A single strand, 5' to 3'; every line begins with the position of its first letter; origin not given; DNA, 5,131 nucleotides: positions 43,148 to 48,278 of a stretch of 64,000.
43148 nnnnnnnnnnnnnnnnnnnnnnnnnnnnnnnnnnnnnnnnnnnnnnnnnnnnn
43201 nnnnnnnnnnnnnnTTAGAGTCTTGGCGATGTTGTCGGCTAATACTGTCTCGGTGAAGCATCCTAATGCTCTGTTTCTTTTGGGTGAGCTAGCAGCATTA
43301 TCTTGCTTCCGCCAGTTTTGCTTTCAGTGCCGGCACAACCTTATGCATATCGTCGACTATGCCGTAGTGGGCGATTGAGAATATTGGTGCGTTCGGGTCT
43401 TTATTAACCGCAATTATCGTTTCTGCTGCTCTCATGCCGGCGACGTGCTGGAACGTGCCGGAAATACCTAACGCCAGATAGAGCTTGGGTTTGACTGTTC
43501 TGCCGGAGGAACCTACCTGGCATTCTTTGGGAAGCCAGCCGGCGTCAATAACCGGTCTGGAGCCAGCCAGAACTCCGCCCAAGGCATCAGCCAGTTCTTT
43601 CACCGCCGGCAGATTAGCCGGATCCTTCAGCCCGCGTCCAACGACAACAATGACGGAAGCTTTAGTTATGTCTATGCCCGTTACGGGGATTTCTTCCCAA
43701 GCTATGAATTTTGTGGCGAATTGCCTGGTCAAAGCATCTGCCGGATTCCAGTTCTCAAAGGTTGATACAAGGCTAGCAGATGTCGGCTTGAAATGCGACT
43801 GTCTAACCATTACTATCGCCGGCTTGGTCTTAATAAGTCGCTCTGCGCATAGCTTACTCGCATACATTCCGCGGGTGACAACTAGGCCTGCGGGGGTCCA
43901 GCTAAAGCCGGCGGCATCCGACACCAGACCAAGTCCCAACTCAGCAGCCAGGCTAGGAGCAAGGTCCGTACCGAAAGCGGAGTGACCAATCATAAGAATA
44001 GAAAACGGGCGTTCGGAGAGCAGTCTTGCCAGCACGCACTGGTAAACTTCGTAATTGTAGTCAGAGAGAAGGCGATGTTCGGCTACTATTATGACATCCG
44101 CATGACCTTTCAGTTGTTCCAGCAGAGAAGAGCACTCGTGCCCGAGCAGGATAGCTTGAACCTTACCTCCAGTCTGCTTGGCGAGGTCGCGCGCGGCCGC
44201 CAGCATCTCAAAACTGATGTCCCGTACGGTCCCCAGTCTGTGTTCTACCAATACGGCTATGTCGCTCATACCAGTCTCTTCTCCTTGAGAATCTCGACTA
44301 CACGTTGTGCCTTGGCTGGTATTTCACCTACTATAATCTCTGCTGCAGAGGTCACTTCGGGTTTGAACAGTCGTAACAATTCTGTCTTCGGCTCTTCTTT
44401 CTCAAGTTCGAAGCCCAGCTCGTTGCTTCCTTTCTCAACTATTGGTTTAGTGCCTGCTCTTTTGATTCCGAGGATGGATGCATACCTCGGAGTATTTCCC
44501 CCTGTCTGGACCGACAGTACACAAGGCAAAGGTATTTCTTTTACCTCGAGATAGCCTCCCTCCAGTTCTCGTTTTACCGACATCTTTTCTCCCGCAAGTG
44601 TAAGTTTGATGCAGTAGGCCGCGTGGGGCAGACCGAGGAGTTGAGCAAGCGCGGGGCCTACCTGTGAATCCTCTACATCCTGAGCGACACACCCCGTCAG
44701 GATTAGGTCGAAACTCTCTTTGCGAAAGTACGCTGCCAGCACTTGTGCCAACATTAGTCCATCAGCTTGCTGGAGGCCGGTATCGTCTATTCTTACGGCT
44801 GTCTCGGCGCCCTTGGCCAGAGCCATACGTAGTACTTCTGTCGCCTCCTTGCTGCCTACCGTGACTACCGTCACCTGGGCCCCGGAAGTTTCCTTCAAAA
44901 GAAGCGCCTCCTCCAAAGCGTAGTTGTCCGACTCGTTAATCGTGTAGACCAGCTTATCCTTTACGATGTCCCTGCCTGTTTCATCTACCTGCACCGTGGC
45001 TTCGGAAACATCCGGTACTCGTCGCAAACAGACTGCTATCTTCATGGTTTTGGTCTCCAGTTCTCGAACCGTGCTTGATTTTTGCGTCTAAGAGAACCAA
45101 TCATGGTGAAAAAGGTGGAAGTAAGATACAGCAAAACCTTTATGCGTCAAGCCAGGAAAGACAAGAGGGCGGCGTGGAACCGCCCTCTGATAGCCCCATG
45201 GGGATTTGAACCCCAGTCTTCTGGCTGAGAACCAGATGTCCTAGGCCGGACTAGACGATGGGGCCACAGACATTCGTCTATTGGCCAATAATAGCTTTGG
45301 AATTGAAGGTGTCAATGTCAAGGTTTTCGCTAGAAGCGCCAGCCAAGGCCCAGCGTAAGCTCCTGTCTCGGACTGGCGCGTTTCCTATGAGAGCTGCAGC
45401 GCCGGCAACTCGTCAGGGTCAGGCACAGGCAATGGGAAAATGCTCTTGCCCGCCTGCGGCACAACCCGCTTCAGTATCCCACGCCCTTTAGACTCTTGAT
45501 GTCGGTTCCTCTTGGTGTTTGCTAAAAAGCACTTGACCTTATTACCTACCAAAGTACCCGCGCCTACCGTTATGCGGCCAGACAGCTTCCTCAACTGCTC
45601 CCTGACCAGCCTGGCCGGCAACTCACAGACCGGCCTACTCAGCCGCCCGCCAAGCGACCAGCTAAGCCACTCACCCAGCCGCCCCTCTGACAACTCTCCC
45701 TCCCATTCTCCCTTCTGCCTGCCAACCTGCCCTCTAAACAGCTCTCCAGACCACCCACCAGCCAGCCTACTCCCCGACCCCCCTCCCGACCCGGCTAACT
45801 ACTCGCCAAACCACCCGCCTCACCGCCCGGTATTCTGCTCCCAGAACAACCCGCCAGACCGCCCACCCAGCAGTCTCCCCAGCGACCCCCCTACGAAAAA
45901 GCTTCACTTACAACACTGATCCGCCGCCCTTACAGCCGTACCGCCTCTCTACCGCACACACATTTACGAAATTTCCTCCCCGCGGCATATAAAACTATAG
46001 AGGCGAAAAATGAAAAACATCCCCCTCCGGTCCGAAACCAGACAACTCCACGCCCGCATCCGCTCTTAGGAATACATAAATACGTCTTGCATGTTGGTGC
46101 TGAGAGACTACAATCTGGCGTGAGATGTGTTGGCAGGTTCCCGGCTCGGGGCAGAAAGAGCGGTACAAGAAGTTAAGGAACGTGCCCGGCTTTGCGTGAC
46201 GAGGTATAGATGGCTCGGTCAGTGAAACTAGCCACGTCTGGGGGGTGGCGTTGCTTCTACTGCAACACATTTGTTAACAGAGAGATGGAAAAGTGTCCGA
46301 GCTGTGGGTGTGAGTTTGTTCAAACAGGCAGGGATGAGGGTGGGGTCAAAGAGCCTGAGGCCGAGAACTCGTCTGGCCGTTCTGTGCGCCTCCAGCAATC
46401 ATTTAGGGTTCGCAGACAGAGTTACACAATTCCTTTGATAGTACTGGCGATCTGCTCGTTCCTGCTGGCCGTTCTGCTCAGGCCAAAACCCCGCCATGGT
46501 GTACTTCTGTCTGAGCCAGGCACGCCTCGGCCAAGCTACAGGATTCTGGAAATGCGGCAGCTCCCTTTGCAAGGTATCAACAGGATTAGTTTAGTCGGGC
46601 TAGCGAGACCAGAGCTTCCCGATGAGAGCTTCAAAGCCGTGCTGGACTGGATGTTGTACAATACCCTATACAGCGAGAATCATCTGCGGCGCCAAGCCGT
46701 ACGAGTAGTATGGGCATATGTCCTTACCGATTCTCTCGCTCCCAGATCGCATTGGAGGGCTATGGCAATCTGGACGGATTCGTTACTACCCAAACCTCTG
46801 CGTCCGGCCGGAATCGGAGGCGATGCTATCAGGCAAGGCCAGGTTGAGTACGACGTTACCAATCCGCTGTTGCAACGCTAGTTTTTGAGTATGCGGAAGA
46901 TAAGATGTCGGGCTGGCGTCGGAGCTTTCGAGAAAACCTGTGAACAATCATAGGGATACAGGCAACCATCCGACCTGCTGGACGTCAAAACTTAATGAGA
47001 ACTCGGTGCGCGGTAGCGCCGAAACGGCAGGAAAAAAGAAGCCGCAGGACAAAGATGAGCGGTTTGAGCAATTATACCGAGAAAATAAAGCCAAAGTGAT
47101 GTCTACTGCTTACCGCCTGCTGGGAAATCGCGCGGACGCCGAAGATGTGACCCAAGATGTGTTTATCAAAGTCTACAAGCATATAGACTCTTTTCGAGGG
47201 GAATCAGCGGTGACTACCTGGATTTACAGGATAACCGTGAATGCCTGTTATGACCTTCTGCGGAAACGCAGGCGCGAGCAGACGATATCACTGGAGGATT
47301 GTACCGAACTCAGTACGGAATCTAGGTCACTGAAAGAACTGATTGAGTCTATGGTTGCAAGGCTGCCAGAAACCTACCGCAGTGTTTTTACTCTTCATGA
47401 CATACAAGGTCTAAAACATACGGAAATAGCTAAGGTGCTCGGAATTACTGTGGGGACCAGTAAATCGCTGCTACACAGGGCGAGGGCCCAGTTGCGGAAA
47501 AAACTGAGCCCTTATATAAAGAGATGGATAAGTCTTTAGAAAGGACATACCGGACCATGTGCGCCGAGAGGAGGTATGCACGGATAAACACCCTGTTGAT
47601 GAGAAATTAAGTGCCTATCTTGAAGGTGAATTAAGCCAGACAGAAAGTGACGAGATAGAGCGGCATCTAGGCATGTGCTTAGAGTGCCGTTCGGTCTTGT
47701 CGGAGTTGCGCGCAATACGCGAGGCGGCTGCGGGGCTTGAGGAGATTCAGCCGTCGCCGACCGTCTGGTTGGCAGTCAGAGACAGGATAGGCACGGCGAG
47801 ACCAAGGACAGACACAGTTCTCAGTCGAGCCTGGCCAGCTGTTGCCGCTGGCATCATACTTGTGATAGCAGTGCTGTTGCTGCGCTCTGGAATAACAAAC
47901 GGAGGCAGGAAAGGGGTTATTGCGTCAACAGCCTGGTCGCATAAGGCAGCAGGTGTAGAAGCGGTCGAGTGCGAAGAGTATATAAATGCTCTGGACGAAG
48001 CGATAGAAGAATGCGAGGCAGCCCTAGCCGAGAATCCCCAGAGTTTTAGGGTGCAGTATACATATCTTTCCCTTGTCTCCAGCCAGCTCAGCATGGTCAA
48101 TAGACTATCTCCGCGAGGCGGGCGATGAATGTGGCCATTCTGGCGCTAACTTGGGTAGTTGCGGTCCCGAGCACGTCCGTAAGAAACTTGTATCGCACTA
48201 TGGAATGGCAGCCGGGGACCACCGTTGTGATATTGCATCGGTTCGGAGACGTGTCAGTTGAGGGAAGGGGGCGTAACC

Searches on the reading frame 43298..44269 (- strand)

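Call 73: search_protein_families(library=pfam, proteins=[window:43298-44269:-], max_evalue=0.01)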
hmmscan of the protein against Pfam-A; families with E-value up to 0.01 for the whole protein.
window:43298-44269:- (323 aa): 2 families
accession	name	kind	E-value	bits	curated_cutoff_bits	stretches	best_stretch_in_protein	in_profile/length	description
PF00766.25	ETF_alpha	-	2.9e-33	114.1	27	1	200-280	1-81/81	Electron transfer flavoprotein FAD-binding domain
PF01012.27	ETF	-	5e-32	111.6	26.7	1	5-165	2-167/181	Electron transfer flavoprotein domain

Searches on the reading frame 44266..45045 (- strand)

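Call 73: search_protein_families(library=pfam, proteins=[window:44266-45045:-], max_evalue=0.01)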
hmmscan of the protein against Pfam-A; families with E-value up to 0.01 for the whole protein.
window:44266-45045:- (259 aa): 1 family
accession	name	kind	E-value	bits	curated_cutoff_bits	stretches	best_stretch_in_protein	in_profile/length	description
PF01012.27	ETF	-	5.8e-41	140.7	26.7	1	31-204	8-175/181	Electron transfer flavoprotein domain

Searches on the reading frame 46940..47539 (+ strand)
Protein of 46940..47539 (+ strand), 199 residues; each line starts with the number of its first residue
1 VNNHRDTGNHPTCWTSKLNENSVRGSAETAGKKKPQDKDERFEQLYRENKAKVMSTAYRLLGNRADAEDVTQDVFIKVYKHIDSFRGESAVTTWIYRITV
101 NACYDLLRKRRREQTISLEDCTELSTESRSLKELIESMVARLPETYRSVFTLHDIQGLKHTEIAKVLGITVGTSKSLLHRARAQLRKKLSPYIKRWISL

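Call 73: search_protein_families(library=pfam, proteins=[window:46940-47539:+], max_evalue=0.01)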
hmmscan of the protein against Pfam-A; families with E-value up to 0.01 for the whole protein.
window:46940-47539:+ (199 aa): 4 families
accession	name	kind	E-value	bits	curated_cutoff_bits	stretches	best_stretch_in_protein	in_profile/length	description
PF04542.20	Sigma70_r2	-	1.2e-22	79.9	24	1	45-112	1-70/71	Sigma-70 region 2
PF08281.18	Sigma70_r4_2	-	3.6e-19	68.6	25.7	1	133-185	2-54/54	Sigma-70, region 4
PF04545.22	Sigma70_r4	-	8.6e-09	35.2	24.1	1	140-187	3-50/50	Sigma-70, region 4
PF07638.17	Sigma70_ECF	-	0.00021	21.7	21.1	1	127-189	122-183/185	ECF sigma factor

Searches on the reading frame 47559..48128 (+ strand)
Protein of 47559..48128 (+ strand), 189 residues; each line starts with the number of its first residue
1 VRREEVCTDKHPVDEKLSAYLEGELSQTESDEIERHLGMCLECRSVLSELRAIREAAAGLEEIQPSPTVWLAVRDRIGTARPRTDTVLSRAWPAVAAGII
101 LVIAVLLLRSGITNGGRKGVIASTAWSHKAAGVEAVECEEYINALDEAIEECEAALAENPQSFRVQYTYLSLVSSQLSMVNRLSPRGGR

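Call 73: search_protein_families(library=pfam, proteins=[window:47559-48128:+], max_evalue=0.01)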
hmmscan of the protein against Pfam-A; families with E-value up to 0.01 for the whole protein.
window:47559-48128:+ (189 aa): 1 family
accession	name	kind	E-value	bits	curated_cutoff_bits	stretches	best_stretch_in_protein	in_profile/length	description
PF13490.11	zf-HC2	-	3.1e-09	37.2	22.2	1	13-44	4-35/35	Putative zinc-finger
